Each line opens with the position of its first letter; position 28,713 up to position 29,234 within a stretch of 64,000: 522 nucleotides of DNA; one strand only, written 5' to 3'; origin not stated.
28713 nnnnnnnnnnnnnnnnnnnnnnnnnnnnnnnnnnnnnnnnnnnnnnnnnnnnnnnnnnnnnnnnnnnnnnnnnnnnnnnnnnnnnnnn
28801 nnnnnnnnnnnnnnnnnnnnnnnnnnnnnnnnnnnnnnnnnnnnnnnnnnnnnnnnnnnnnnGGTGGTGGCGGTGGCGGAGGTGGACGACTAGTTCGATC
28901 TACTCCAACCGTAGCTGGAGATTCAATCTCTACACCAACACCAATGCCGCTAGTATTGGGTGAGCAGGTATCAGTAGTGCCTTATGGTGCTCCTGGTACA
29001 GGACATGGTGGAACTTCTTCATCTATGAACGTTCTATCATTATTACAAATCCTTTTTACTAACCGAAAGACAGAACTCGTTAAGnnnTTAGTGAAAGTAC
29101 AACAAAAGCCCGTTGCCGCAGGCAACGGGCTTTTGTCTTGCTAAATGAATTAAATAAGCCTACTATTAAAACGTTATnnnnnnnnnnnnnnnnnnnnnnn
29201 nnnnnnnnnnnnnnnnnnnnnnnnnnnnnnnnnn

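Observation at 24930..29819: Sortase with an adjacent 1385-aa surface protein that lacks a canonical LPXTG but has a sorting-signal-like C-terminus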

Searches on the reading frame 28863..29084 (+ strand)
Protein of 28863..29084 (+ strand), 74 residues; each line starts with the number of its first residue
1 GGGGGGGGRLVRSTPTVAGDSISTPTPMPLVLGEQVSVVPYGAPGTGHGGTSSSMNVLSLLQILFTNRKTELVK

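Call 46: search_protein_families(library=ncbifam, proteins=[window:28863-29084:+], max_evalue=10)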
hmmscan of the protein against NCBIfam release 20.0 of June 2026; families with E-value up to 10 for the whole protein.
seq(74 aa): 0 families

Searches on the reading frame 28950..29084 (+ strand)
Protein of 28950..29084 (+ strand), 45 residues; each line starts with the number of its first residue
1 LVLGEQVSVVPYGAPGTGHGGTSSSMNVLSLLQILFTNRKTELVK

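Call 21: find_related_loci(query=A2, collection=genome_contigs, flank=10000)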
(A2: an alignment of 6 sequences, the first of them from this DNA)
Query A2 (45 aa) in genome_contigs; peptide patterns used: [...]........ (x = any residue, [..] = any of these).
67 stretches matched a pattern; 2 encode a relative of the query (tblastn E <= 1e-3); 2 distinct loci.
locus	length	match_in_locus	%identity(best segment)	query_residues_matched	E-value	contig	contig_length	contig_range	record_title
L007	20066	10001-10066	77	2-23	7e-8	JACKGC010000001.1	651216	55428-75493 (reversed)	MAG: Candidatus Nomurabacteria bacterium isolate HK-STAS-PATE-21 HK-STAS-PATE-21_1, whole genome shotgun sequence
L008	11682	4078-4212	60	1-45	2e-5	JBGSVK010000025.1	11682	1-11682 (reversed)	MAG: Candidatus Paceibacteria bacterium isolate JTS-AC455 k141_4460972, whole genome shotgun sequence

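Call 60: search_protein_representatives(alignment_id=A4)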
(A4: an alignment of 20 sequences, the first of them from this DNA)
Query: 20 sequences, 47 profile positions. Proteins with E-value up to 0.001 (for the whole library): 390; up to 1e-10: 38; up to 1e-30: 0. The best 150 are listed.
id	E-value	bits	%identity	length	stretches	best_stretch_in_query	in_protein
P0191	2.7e-15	72.2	-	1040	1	2-46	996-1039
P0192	5.6e-15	71.1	-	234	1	2-46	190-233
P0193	7.5e-14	67.5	-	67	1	1-43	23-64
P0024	2.2e-13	66.1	-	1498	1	1-46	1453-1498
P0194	2.5e-13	65.9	-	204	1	1-44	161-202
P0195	4.2e-13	65.2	-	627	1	2-45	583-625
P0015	9.7e-13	64.0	-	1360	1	1-44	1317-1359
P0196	1.1e-12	63.8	-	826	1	1-46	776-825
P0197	1.5e-12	63.4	-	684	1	2-44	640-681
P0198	1.9e-12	63.1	-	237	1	2-44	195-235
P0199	5.1e-12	61.7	-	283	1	1-46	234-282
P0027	5.7e-12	61.5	-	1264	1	1-46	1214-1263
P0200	5.8e-12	61.5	-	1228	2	2-45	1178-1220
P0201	7.5e-12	61.1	-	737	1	1-45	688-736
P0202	7.5e-12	61.1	-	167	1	1-46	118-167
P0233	2.0e-10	56.6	-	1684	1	1-43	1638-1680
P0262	8.5e-10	54.6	-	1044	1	1-46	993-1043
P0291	2.2e-09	53.2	-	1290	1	1-38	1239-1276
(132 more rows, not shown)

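Call 86: find_encoding_contigs(protein=P0233, flank=5000, max_places=1)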
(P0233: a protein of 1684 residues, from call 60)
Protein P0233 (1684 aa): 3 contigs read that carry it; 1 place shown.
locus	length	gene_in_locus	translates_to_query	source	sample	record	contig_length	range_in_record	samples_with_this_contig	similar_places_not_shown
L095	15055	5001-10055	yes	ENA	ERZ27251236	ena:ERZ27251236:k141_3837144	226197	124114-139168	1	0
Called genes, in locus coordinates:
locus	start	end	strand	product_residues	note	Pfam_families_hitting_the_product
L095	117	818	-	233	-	PF01479:S4, PF00849:PseudoU_synth_2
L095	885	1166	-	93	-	-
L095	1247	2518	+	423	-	PF00890:FAD_binding_2, PF01134:GIDA (weak), PF01266:DAO (weak), PF01494:FAD_binding_3 (weak), PF03486:HI0933_like, PF12831:FAD_oxidored, PF07992:Pyr_redox_2, PF22780:HI0933_like_1st, +3 more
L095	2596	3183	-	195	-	-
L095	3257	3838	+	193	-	PF04542:Sigma70_r2, PF08281:Sigma70_r4_2, PF04545:Sigma70_r4 (weak)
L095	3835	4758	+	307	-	-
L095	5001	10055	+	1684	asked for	PF13620:CarboxypepD_reg (faint), PF17802:SpaA (faint), PF04862:DUF642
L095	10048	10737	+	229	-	PF04203:Sortase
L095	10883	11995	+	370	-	PF00188:CAP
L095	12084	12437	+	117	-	-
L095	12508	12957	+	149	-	PF00717:Peptidase_S24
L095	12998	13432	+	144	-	PF00293:NUDIX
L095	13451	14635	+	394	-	PF00704:Glyco_hydro_18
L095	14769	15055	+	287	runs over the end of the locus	-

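Call 87: find_encoding_contigs(protein=P0291, flank=5000, max_places=1)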
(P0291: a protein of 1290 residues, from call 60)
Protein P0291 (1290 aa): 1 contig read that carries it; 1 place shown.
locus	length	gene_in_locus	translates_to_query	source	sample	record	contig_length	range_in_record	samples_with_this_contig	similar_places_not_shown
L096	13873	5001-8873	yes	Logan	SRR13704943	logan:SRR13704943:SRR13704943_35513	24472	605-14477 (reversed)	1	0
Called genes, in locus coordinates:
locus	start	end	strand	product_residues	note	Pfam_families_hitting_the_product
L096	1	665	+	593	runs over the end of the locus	PF00009:GTP_EFTU, PF01926:MMR_HSR1, PF02421:FeoB_N (faint), PF22042:EF-G_D2, PF03144:GTP_EFTU_D2, PF00679:EFG_C, PF21018:BipA_C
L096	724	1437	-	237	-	PF01479:S4, PF00849:PseudoU_synth_2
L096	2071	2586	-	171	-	-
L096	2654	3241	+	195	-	PF04542:Sigma70_r2, PF08281:Sigma70_r4_2, PF04545:Sigma70_r4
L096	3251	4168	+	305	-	-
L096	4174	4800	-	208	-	PF09335:VTT_dom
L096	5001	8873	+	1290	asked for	PF17802:SpaA (faint), PF13620:CarboxypepD_reg (faint), PF04862:DUF642 (weak), PF17210:SdrD_B (weak)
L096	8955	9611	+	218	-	PF04203:Sortase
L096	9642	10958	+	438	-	PF00188:CAP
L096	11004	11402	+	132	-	PF00717:Peptidase_S24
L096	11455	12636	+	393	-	PF00704:Glyco_hydro_18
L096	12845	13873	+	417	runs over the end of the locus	PF00817:IMS, PF11799:IMS_C, PF13438:DUF4113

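Call 88: find_encoding_contigs(protein=P0262, flank=5000, max_places=1)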
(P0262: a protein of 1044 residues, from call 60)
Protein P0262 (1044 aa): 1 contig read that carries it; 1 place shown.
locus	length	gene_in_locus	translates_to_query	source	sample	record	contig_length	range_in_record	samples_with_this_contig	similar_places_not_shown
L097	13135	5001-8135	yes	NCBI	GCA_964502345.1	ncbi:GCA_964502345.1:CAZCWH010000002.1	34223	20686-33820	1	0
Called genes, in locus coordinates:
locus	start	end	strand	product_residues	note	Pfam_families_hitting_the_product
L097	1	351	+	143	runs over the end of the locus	-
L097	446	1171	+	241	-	PF27854:Heavy_Cys_CGP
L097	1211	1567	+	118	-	PF08818:DUF1801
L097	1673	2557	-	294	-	-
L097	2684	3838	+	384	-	PF05496:RuvB_N, PF00004:AAA, PF07728:AAA_5 (weak), PF13173:AAA_14 (weak), PF16193:AAA_assoc_2, PF12002:MgsA_C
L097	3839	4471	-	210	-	PF09335:VTT_dom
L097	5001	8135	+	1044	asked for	PF13448:DUF4114 (weak), PF08531:Bac_rhamnosid_N, PF17210:SdrD_B (weak)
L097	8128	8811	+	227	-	PF04203:Sortase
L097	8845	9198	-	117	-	-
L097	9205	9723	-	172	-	PF00188:CAP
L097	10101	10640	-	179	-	PF00188:CAP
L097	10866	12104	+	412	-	PF02222:ATP-grasp (faint), PF08443:RimK (weak), PF13535:ATP-grasp_4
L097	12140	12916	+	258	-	-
